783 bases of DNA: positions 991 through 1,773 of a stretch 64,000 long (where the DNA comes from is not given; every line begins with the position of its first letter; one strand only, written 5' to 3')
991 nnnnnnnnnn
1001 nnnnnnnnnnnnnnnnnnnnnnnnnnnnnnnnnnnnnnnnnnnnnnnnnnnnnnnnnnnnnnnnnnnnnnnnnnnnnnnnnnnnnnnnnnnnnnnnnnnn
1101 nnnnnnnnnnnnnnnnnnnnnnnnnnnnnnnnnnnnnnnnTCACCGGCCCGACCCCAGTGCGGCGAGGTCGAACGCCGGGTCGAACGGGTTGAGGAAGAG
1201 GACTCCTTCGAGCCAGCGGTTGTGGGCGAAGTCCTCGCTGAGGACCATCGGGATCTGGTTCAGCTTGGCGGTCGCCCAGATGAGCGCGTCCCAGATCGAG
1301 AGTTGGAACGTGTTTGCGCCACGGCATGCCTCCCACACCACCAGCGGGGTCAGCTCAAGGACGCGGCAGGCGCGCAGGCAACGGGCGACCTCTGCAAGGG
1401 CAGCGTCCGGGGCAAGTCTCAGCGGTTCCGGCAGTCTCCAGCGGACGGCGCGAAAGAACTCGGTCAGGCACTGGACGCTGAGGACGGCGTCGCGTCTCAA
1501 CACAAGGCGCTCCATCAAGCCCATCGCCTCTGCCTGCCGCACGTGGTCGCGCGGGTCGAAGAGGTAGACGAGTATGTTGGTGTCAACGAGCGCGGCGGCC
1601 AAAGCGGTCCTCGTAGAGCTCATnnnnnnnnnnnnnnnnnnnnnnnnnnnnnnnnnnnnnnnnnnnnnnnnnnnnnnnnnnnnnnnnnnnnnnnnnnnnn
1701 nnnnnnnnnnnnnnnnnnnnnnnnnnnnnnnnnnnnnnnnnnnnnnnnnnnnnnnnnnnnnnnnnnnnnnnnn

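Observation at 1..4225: MrfA-like helicase and MrfB-like exonuclease separated by an inserted VapBC module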

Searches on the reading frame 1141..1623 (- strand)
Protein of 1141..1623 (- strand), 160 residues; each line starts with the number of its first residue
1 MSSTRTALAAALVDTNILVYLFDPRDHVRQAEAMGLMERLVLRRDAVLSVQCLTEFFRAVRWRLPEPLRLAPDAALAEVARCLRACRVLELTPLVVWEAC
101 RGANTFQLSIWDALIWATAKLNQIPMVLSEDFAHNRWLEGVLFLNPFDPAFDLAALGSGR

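Call 5: search_protein_families(library=pfam, proteins=[window:1141-1623:-], max_evalue=0.01)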
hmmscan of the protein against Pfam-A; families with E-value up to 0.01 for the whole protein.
window:1141-1623:- (160 aa): 1 family
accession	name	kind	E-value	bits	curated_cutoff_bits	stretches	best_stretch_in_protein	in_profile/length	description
PF01850.27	PIN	-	7.6e-13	49.6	23.6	1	12-132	2-112/120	PIN domain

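Call 6: search_protein_families(library=ncbifam, proteins=[window:1141-1623:-], max_evalue=0.01)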
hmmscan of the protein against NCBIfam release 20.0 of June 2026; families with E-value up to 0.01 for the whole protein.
window:1141-1623:- (160 aa): 1 family
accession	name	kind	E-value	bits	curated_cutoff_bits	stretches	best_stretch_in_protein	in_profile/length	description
TIGR00028.1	Mtu_PIN_fam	subfamily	2.2e-05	24.7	73.6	1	11-98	3-89/143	TA system VapC family ribonuclease toxin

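Call 23: find_homologous_proteins(query=window:1141-1602:-, max_evalue=0.001)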
Query window:1141-1602:- (153 aa): 692 proteins with E <= 0.001 among 1421 candidates; the best 120 are listed.
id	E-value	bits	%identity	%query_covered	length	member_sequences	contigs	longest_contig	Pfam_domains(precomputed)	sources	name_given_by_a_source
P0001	8.3e-96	336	100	100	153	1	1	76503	PF01850.28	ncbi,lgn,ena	-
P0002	4.4e-58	214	66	100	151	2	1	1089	PF01850.28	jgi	-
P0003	5.5e-58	213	67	100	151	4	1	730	PF01850.28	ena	-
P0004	1.2e-56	209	65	100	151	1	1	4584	PF01850.28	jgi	jgi:predicted nucleic acid-binding protein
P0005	2.3e-56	208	67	100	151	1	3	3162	PF01850.28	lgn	-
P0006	2.3e-55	205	63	100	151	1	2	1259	PF01850.28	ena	-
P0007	2.9e-55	204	63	100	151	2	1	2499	PF01850.28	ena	-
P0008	2.9e-55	204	65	100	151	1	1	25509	PF01850.28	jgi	jgi:predicted nucleic acid-binding protein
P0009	4.3e-55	204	65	100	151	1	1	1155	PF01850.28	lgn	-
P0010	8.0e-55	203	63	100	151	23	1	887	PF01850.28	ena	-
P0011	1.7e-54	202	63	100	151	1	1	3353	PF01850.28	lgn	-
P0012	3.4e-54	201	63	99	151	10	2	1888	PF01850.28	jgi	jgi:predicted nucleic acid-binding protein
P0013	9.8e-54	199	63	100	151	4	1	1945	PF01850.28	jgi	-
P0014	1.4e-53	199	63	97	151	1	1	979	PF01850.28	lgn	-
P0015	2.7e-53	198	62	99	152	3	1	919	PF01850.28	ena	-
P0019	2.6e-52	195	62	97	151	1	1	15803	PF01850.28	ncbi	-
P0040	1.0e-48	183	60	98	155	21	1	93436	PF01850.28,PF13470.13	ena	-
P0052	6.9e-48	181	57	99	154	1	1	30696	PF01850.28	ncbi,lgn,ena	-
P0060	1.2e-47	180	58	98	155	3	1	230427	PF01850.28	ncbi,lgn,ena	-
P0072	4.2e-47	178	63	96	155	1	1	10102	PF01850.28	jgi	jgi:predicted nucleic acid-binding protein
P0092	4.1e-46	175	59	95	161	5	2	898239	PF01850.28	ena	-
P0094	5.0e-46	174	58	100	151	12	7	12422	PF01850.28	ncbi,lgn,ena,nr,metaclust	ncbi:MAG TPA: PIN domain-containing protein [Dehalococcoidia bacterium]|nr:PIN domain-containing pro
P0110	1.9e-45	173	57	96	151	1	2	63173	PF01850.28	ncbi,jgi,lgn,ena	-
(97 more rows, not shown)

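Call 24: find_encoding_contigs(protein=P0008, flank=4000, max_places=2)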
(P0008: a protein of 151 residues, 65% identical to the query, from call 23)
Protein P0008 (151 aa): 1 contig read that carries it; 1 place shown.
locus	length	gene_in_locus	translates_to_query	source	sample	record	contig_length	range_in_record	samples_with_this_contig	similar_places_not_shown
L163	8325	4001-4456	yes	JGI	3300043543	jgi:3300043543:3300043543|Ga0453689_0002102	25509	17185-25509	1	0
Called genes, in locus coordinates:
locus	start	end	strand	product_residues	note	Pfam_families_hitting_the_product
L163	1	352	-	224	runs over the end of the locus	PF02613:Nitrate_red_del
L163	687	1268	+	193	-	PF00440:TetR_N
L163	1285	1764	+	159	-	PF02311:AraC_binding, PF07883:Cupin_2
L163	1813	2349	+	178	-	PF07883:Cupin_2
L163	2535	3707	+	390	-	PF00817:IMS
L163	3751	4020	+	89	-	-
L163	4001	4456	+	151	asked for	PF01850:PIN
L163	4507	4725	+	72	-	-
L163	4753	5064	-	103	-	-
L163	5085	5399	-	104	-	-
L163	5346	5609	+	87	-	-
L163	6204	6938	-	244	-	-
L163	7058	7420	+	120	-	-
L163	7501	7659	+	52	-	-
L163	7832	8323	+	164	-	?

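Call 25: find_encoding_contigs(protein=P0019, flank=4000, max_places=2)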
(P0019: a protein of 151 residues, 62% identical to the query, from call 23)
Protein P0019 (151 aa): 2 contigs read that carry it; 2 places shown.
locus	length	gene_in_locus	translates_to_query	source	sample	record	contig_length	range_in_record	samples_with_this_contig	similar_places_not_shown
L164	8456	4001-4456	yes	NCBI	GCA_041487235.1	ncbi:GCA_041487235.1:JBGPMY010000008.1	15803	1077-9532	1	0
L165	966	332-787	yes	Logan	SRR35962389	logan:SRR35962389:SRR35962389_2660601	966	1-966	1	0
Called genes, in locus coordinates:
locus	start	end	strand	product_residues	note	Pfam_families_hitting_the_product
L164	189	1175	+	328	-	PF07508:Recombinase, PF13408:Zn_ribbon_recom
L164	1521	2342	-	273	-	PF00753:Lactamase_B, PF23023:Anti-Pycsar_Apyc1 (weak), PF12706:Lactamase_B_2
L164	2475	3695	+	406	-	PF00817:IMS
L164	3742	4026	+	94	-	-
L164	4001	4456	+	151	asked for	PF01850:PIN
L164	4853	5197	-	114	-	PF01850:PIN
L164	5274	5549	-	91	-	PF04014:MazE_antitoxin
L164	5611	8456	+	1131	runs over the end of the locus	PF02811:PHP, PF07733:DNA_pol3_alpha, PF17657:DNA_pol3_finger, PF14579:HHH_6, PF01336:tRNA_anti-codon (weak)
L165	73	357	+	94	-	-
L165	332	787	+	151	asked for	PF01850:PIN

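Call 26: find_encoding_contigs(protein=P0040, flank=4000, max_places=2)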
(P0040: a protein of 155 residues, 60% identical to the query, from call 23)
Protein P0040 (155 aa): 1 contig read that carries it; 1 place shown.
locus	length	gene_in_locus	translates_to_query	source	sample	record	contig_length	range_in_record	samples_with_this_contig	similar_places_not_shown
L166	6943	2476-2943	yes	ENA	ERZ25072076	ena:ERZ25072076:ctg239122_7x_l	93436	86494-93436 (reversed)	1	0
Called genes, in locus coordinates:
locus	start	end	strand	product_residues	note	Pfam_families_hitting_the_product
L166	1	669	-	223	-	?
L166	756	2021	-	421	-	PF01663:Phosphodiest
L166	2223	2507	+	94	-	-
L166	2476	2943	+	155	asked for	PF01850:PIN, PF13470:PIN_3 (faint)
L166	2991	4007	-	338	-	PF01408:GFO_IDH_MocA, PF22725:GFO_IDH_MocA_C3, PF02894:GFO_IDH_MocA_C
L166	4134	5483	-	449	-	PF24696:UGSC (faint)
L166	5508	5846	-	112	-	PF24696:UGSC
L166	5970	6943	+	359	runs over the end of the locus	PF00583:Acetyltransf_1, PF13508:Acetyltransf_7, PF13673:Acetyltransf_10 (faint)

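Call 27: find_encoding_contigs(protein=P0060, flank=4000, max_places=2)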
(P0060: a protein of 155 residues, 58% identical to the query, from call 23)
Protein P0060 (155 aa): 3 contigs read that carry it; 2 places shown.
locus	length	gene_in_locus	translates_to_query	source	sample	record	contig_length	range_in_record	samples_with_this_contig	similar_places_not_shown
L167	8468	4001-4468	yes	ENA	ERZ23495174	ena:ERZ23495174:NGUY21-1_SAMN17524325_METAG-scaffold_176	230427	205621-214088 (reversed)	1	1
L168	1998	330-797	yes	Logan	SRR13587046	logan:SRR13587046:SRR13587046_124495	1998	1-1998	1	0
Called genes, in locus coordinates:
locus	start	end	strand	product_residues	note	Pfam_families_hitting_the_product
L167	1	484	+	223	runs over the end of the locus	PF13416:SBP_bac_8 (weak)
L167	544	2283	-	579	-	PF17389:Bac_rhamnosid6H, PF22422:MGH1-like_GH, PF01204:Trehalase, PF03200:Glyco_hydro_63 (weak)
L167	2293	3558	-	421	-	PF01663:Phosphodiest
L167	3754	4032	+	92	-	PF12651:RHH_3 (weak)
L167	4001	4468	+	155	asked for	PF01850:PIN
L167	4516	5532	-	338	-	PF01408:GFO_IDH_MocA, PF22725:GFO_IDH_MocA_C3, PF02894:GFO_IDH_MocA_C (weak)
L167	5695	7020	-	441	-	PF24696:UGSC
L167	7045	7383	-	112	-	PF24696:UGSC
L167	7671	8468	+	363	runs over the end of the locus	PF00583:Acetyltransf_1, PF08445:FR47 (weak), PF13508:Acetyltransf_7, PF13673:Acetyltransf_10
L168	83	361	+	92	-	PF12651:RHH_3 (weak)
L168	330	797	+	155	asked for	PF01850:PIN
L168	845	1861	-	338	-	PF01408:GFO_IDH_MocA, PF22725:GFO_IDH_MocA_C3, PF02894:GFO_IDH_MocA_C (weak)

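Call 29: find_encoding_contigs(protein=P0094, flank=3500, max_places=10)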
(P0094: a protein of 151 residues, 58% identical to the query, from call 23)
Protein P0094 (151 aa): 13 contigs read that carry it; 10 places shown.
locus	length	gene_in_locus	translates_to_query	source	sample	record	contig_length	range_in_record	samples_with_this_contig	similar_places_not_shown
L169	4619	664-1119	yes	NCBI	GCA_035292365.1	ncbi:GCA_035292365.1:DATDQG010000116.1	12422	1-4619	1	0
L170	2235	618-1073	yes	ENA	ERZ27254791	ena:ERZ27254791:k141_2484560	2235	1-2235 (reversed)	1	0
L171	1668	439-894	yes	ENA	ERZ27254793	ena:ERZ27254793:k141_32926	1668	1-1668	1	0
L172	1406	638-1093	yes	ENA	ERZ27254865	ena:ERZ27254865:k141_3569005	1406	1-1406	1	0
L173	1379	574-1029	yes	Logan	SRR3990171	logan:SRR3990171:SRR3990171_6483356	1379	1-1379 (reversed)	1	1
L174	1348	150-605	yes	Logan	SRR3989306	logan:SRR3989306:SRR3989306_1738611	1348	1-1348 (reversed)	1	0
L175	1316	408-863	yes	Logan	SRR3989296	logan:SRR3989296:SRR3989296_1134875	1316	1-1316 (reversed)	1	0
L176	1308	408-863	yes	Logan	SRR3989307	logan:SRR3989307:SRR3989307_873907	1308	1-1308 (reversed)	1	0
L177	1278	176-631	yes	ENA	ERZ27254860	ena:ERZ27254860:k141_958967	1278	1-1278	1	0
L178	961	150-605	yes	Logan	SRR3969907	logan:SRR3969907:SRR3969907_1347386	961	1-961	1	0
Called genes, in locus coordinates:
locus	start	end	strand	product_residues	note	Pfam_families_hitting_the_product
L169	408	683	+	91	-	-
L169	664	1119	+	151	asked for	PF01850:PIN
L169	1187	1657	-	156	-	-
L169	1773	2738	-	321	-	PF01370:Epimerase, PF04321:RmlD_sub_bind (weak), PF07993:NAD_binding_4 (faint), PF13460:NAD_binding_10 (weak), PF16363:GDP_Man_Dehyd (faint)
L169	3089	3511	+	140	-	PF13451:zf_Tbcl, PF23477:zf_Tbcl_2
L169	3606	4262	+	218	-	PF01135:PCMT, PF00398:RrnaAD (faint)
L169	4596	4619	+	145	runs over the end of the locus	PF12172:zf-ChsH2, PF01796:OB_ChsH2_C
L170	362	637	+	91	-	-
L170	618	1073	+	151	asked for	PF01850:PIN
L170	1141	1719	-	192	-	-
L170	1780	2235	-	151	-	?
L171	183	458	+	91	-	-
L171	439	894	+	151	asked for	PF01850:PIN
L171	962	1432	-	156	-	-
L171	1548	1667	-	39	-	?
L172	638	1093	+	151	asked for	PF01850:PIN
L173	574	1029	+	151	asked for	PF01850:PIN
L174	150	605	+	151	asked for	PF01850:PIN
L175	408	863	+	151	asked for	PF01850:PIN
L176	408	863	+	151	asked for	PF01850:PIN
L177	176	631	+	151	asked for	PF01850:PIN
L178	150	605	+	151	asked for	PF01850:PIN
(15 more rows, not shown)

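Call 30: find_encoding_contigs(protein=P0092, flank=3500, max_places=3)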
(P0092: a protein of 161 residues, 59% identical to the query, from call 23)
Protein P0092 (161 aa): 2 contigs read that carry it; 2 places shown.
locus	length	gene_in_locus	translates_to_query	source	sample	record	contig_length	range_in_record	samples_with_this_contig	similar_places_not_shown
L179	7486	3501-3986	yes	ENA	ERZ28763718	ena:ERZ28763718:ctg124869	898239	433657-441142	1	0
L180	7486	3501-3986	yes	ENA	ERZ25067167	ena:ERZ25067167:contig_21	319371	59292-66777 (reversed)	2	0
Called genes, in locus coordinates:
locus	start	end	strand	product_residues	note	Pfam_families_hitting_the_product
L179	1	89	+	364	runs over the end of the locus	-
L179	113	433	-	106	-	-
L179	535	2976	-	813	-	PF00521:DNA_topoisoIV, PF03989:DNA_gyraseA_C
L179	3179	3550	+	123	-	-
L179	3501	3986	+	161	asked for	PF01850:PIN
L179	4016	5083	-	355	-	PF03706:LPG_synthase_TM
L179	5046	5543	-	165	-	PF06094:GGACT, PF13772:AIG2_2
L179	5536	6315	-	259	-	PF07722:Peptidase_C26, PF00117:GATase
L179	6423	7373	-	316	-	PF13428:TPR_14 (faint), PF07719:TPR_2 (faint), PF13432:TPR_16 (weak)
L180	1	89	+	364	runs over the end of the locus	-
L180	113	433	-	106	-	-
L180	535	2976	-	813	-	PF00521:DNA_topoisoIV, PF03989:DNA_gyraseA_C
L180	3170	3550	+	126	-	-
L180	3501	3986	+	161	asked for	PF01850:PIN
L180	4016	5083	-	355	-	PF03706:LPG_synthase_TM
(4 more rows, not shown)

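Call 31: find_encoding_contigs(protein=P0110, flank=3500, max_places=3)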
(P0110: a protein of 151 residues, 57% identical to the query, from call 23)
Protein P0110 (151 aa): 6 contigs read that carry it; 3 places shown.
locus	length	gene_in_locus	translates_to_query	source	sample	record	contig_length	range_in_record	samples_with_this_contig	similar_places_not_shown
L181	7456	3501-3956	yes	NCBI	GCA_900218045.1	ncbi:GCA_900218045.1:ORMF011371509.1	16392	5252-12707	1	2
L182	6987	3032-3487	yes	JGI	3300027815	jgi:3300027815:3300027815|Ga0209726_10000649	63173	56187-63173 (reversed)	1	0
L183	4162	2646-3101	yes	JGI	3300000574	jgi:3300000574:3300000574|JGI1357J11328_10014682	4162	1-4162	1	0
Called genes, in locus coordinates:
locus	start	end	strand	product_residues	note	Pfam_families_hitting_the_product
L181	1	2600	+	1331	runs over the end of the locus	PF12773:DZR, PF13240:Zn_Ribbon_1 (weak), PF13248:Zn_ribbon_3 (faint), PF24463:DUF7577 (faint), PF00069:Pkinase, PF07714:PK_Tyr_Ser-Thr, PF13191:AAA_16, PF13401:AAA_22 (faint)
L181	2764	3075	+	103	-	-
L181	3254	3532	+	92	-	-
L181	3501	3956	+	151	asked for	PF01850:PIN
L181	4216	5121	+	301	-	PF00288:GHMP_kinases_N, PF08544:GHMP_kinases_C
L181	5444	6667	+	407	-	PF00696:AA_kinase, PF01842:ACT, PF22468:ACT_9, PF01842:ACT (weak), PF13840:ACT_7, PF22468:ACT_9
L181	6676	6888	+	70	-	PF21748:UPF0150 (weak)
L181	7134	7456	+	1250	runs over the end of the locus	PF02811:PHP, PF07733:DNA_pol3_alpha, PF17657:DNA_pol3_finger, PF14579:HHH_6, PF01336:tRNA_anti-codon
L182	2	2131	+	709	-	?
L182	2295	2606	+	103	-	-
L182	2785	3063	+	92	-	-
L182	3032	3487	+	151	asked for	PF01850:PIN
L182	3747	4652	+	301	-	PF00288:GHMP_kinases_N, PF08544:GHMP_kinases_C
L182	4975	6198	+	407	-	PF00696:AA_kinase, PF01842:ACT, PF22468:ACT_9, PF01842:ACT (weak), PF13840:ACT_7, PF22468:ACT_9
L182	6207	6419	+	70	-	PF21748:UPF0150 (weak)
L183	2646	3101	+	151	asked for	PF01850:PIN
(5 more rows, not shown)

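Call 32: find_encoding_contigs(protein=P0052, flank=3500, max_places=3)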
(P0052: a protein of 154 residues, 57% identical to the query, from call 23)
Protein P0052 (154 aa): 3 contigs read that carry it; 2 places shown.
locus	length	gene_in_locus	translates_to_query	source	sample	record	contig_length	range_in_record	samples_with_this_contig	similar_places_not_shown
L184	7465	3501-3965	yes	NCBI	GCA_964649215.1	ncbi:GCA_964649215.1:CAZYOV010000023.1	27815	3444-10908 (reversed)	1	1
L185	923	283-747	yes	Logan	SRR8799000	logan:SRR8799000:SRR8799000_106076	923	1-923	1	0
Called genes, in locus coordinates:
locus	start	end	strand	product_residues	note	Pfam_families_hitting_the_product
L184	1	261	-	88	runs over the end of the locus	-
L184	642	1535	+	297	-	PF01844:HNH (weak)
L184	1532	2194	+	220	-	-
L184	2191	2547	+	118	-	PF04434:SWIM (faint)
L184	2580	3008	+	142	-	-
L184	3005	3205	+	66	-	-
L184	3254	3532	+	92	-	-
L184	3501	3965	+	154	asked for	PF01850:PIN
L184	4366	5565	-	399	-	-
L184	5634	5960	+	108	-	-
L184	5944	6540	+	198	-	PF27249:MJ0330_N (faint), PF03354:TerL_ATPase (weak), PF03237:Terminase_6N (weak)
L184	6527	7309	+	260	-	-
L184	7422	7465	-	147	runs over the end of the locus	-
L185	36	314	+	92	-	-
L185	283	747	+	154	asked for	PF01850:PIN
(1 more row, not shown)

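Call 33: search_protein_families(library=padloc, proteins=[window:1141-1602:-], max_evalue=0.001)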
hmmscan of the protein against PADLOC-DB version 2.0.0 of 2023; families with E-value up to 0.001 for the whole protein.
window:1141-1602:- (153 aa): 0 families

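Call 50: search_solved_structures(query=window:1141-1602:-, max_evalue=1)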
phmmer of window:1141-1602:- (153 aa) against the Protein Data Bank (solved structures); distinct sequences matched with E-value up to 1: 2.
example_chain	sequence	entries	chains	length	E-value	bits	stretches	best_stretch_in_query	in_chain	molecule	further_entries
8wmm_G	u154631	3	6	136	0.019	18.3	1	5-140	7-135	PcrIIC1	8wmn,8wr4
7by2_B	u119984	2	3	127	0.046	17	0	3-24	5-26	Ribonuclease VapC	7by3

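Call 57: find_encoding_contigs(protein=P0004, flank=4500, max_places=3)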
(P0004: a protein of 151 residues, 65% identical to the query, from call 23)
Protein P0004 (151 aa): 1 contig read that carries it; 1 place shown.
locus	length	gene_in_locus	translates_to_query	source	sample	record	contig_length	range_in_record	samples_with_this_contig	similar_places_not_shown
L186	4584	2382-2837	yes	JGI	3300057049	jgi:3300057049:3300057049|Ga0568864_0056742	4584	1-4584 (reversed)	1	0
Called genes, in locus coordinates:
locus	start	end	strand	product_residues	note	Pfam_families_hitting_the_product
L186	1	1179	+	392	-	?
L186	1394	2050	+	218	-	PF00293:NUDIX, PF19368:WHD_AraR, PF21906:WHD_NrtR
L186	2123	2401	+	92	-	-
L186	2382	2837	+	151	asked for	PF01850:PIN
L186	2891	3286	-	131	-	-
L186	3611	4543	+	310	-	PF12146:Hydrolase_4, PF00561:Abhydrolase_1, PF12697:Abhydrolase_6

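Call 58: find_encoding_contigs(protein=P0072, flank=4500, max_places=3)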
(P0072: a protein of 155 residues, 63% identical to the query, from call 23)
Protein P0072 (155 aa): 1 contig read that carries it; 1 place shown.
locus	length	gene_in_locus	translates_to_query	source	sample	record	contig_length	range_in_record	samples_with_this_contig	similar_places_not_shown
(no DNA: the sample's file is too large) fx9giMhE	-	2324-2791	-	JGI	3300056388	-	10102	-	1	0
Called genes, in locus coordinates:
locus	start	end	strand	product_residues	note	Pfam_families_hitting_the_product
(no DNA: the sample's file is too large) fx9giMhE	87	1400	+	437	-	PF02628:COX15-CtaA, PF01040:UbiA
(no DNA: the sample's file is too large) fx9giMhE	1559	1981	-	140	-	PF04238:DUF420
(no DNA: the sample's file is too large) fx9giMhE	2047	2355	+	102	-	-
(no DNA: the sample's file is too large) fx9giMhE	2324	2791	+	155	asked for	PF01850:PIN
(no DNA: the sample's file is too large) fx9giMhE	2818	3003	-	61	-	-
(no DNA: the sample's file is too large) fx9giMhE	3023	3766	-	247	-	PF01578:Cytochrom_C_asm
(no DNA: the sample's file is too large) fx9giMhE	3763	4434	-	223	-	PF01061:ABC2_membrane, PF03379:CcmB, PF12679:ABC2_membrane_2 (faint), PF12730:ABC2_membrane_4, PF12698:ABC2_membrane_3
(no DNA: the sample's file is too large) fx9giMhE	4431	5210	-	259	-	PF00005:ABC_tran, PF13304:AAA_21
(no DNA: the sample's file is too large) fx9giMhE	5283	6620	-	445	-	-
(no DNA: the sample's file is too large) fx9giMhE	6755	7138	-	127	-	-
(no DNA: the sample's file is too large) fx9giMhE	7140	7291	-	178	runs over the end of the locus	PF03918:CcmH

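Call 64: find_related_loci(query=A1, collection=viral_contigs, flank=4000)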
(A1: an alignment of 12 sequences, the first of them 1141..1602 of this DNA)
Query A1 (153 aa) in viral_contigs; peptide patterns used: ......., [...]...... (x = any residue, [..] = any of these).
48 stretches matched a pattern, but none encodes a relative of the query by tblastn (E <= 1e-3).

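Call 71: search_protein_families(library=pfam, proteins=[L164:4853-5197:-, L164:5274-5549:-], max_evalue=0.001)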
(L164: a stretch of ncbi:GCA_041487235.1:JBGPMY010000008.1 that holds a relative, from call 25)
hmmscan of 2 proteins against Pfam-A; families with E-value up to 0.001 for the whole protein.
L164:4853-5197:- (114 aa): 1 family
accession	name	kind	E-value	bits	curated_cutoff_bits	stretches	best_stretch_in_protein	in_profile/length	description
PF01850.27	PIN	-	2.5e-14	54.4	23.6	1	4-98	24-115/120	PIN domain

L164:5274-5549:- (91 aa): 1 family
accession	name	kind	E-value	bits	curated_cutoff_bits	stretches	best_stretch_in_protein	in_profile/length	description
PF04014.23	MazE_antitoxin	-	6.6e-10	39.2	24.7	1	3-46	1-45/48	Antidote-toxin recognition MazE, bacterial antitoxin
